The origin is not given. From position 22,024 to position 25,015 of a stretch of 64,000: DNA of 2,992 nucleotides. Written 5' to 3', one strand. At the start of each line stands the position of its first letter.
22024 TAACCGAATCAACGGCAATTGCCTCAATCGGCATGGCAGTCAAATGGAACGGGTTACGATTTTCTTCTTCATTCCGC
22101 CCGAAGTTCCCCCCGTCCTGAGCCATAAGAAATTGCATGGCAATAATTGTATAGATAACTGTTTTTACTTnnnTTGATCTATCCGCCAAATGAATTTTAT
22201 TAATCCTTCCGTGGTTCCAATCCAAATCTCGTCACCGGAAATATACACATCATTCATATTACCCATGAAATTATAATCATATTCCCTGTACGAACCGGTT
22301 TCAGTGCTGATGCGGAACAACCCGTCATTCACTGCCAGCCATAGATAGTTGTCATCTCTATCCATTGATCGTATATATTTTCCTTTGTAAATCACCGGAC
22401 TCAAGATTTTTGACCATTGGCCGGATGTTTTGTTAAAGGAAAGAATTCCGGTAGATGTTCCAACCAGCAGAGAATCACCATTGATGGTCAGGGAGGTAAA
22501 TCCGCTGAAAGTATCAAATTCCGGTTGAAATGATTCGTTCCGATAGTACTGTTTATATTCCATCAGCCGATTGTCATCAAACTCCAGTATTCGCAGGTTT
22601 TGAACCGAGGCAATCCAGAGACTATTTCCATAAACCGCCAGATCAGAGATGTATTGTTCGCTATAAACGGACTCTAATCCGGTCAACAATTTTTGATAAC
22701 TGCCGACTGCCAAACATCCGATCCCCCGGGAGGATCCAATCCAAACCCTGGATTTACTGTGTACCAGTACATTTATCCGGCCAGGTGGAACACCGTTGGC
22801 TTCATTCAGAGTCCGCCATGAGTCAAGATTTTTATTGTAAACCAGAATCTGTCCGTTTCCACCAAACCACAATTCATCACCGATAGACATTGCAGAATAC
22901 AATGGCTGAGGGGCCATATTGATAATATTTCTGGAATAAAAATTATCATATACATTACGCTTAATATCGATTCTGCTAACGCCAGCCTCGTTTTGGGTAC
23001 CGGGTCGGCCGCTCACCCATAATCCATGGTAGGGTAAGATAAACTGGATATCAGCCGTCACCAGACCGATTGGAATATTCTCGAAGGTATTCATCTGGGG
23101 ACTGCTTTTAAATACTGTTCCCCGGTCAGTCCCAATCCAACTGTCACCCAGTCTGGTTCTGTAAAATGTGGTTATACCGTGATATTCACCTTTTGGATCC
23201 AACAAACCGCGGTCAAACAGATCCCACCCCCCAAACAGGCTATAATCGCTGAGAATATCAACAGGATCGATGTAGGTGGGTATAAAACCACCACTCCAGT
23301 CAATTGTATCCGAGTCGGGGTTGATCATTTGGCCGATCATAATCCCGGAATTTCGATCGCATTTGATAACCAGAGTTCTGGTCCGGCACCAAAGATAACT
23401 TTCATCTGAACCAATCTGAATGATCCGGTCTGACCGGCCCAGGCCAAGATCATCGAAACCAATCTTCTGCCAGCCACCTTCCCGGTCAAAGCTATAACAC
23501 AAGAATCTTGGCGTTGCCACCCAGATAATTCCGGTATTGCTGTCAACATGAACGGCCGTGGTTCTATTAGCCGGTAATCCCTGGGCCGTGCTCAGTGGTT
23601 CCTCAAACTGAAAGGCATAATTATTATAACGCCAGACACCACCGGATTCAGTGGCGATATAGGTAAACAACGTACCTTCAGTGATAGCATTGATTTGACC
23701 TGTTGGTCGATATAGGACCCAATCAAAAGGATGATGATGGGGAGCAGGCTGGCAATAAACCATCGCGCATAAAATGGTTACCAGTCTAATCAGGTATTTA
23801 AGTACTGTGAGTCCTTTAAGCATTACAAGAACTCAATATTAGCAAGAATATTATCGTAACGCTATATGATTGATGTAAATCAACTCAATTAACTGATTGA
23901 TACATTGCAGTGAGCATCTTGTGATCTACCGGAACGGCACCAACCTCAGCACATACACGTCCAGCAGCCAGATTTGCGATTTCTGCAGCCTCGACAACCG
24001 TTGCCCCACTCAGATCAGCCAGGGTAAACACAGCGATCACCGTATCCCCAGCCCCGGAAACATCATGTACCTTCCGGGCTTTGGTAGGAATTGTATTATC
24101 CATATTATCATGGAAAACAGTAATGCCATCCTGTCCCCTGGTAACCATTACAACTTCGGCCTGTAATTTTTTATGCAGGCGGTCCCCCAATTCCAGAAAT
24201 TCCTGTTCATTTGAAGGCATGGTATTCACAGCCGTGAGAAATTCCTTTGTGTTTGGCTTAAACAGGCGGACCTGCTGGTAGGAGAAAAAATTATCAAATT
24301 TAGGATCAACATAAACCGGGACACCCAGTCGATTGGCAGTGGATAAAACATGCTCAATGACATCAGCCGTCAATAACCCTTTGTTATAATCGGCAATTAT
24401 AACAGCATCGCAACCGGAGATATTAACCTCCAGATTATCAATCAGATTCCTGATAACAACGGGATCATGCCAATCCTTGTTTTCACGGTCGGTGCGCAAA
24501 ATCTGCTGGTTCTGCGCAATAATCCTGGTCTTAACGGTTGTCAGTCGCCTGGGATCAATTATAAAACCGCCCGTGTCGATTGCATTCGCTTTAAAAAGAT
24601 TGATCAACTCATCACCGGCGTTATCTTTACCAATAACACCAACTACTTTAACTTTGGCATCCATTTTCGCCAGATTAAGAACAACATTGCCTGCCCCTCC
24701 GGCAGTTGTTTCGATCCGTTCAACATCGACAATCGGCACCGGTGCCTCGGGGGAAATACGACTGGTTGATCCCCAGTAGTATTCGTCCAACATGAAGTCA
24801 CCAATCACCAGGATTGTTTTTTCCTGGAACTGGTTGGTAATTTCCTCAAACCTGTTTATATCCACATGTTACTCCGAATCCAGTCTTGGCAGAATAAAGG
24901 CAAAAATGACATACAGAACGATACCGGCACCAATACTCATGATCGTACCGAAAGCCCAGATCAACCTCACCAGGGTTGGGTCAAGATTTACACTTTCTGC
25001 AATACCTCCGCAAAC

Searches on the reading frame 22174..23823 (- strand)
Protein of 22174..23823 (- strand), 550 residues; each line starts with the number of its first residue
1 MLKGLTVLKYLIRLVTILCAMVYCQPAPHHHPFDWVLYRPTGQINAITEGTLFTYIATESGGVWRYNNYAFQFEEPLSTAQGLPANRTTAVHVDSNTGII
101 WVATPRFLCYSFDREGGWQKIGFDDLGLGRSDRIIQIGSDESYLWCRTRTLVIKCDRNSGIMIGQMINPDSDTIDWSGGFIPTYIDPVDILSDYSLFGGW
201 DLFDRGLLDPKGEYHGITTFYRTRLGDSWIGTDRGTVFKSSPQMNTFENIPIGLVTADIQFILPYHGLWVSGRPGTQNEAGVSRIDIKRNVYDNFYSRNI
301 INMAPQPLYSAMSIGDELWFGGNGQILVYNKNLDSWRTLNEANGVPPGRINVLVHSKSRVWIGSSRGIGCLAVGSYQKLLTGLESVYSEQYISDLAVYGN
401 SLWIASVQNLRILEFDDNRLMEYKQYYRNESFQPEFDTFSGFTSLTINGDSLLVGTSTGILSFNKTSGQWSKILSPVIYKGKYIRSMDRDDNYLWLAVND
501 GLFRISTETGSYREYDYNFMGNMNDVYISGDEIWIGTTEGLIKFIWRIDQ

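Call 32: search_protein_families(library=ncbifam, proteins=[window:22174-23823:-], max_evalue=0.01)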
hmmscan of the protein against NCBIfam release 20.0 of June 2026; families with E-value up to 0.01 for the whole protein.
window:22174-23823:- (550 aa): 0 families

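Call 53: search_protein_families(library=pfam, proteins=[window:22174-23823:-], max_evalue=1)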
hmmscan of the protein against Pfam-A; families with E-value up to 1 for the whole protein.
window:22174-23823:- (550 aa): 3 families
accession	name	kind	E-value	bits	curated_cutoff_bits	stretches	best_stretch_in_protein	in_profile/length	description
PF19056.6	WD40_2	-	0.00098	18.4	22.5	0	297-367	171-241/488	WD40 repeated domain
PF07494.17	Reg_prop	-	0.0026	18.2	20.4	0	82-105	1-23/24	Two component regulator propeller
PF21544.3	PorZ_N_b_propeller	-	0.03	15.1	27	1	480-540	77-137/154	TSS9, PorZ, N-terminal beta-propeller domain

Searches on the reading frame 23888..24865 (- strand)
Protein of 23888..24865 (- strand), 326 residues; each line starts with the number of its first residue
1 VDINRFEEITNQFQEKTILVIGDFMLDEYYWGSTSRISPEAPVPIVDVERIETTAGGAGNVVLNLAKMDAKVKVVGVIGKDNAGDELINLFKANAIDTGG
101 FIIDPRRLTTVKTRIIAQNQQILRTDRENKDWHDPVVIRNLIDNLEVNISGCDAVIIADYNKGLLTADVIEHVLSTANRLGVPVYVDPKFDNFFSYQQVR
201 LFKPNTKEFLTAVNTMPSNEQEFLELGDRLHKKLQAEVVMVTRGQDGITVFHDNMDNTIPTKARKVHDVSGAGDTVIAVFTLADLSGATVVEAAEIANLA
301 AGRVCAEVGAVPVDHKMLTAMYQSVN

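Call 32: search_protein_families(library=ncbifam, proteins=[window:23888-24865:-], max_evalue=0.01)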
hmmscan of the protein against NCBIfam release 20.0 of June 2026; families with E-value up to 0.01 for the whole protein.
window:23888-24865:- (326 aa): 22 families
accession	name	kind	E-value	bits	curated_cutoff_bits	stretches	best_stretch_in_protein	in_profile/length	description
TIGR02198.1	rfaE_dom_I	equivalog_domain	1.1e-106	356.6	345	1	11-321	3-313/315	D-glycero-beta-D-manno-heptose-7-phosphate kinase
NF008454.0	PRK11316.1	equivalog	7.4e-79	265.5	521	1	10-320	5-310/475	bifunctional D-glycero-beta-D-manno-heptose-7-phosphate kinase/D-glycero-beta-D-manno-heptose 1-phosphate adenylyltransferase HldE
TIGR03168.1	1-PFK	subfamily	4.5e-22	78.3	216.4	1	48-325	27-302/305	hexose kinase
TIGR02152.1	D_ribokin_bact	equivalog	5.7e-22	78.4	299.65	1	45-310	24-286/298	ribokinase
TIGR03828.1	pfkB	equivalog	2.3e-21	76.1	292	1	48-325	27-302/305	1-phosphofructokinase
TIGR04382.1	myo_inos_iolC_N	equivalog_domain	6.5e-13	48.6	300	2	231-309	215-294/309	5-dehydro-2-deoxygluconokinase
NF053626.1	RibKinHalex1628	equivalog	3.1e-12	46.6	330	1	50-307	33-274/293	ATP-dependent ribose-1-phosphate kinase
NF040938.1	KDG_KDGal_kin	equivalog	1.1e-10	41.1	400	1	229-302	208-281/305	bifunctional 2-dehydro-3-deoxygluconokinase/2-dehydro-3-deoxygalactonokinase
NF006957.1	PRK09434.1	equivalog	1.2e-10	41.4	450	1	221-290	197-265/302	fructokinase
NF041134.1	R1P_kin_Thcocales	equivalog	1.3e-10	41.2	500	2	55-103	37-85/291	ADP-dependent ribose-1-phosphate kinase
NF008353.0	PRK11142.1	equivalog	1.6e-09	37.7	341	1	55-311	38-290/307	ribokinase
NF041320.1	pfkB_Halo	equivalog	1.4e-08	34.6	400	1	51-313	32-285/302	1-phosphofructokinase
NF007321.0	PRK09813.1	equivalog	3.5e-08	33.3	247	1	218-305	168-255/261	fructoselysine 6-kinase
NF041164.1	NucKinThplmales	equivalog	8.5e-08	31.7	450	1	186-305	152-272/295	nucleoside kinase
NF047869.1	myo_kin_aldol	exception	7.4e-07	27.9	600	0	232-307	233-314/586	bifunctional 5-dehydro-2-deoxygluconokinase/5-dehydro-2-deoxyphosphogluconate aldolase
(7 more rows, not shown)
